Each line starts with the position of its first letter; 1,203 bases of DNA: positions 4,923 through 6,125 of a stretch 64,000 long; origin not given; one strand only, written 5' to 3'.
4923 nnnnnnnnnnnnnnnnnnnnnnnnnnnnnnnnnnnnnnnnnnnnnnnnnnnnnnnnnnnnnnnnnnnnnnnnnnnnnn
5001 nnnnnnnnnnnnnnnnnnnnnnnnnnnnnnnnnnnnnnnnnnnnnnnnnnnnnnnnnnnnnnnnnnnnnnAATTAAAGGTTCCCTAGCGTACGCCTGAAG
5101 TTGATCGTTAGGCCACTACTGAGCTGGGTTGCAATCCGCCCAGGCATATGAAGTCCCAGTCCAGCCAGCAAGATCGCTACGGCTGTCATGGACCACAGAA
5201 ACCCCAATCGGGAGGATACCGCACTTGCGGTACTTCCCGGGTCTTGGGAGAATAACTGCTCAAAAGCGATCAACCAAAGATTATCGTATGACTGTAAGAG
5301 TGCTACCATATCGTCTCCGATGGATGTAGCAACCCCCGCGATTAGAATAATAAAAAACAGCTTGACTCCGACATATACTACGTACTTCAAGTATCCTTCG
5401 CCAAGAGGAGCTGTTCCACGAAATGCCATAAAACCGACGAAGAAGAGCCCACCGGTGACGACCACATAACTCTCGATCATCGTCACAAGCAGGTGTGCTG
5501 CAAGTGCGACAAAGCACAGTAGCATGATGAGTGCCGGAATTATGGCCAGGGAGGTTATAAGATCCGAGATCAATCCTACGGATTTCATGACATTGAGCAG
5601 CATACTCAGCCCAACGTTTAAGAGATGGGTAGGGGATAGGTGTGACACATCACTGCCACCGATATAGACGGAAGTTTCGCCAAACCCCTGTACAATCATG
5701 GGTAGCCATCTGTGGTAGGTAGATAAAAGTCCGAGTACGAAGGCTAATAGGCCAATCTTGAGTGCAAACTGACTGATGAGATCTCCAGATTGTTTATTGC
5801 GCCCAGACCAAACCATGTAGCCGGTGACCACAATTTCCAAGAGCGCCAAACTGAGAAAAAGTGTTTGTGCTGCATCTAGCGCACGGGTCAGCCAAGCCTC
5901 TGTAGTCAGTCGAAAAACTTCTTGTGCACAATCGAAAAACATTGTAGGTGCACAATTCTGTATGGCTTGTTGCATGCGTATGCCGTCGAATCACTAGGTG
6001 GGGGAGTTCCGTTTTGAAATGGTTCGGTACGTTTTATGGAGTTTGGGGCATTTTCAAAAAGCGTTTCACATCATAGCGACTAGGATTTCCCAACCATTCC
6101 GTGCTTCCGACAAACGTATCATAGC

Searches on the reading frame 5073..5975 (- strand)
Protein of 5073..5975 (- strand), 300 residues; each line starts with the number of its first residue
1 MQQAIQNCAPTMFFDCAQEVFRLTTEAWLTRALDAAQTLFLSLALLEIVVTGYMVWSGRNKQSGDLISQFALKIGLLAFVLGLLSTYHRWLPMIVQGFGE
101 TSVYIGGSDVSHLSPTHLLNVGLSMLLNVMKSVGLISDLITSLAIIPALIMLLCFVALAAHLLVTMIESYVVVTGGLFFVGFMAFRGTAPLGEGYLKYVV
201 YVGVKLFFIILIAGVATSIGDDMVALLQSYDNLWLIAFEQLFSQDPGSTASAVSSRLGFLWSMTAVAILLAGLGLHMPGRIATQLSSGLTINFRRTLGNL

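Call 69: search_protein_families(library=pfam, proteins=[window:5073-5975:-], max_evalue=0.0001)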
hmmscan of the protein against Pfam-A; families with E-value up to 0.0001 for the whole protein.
window:5073-5975:- (300 aa): 1 family
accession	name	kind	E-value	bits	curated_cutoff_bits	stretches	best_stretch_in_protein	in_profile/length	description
PF04610.19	TrbL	-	2.4e-19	70.4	25.9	1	45-229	2-189/215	TrbL/VirB6 plasmid conjugal transfer protein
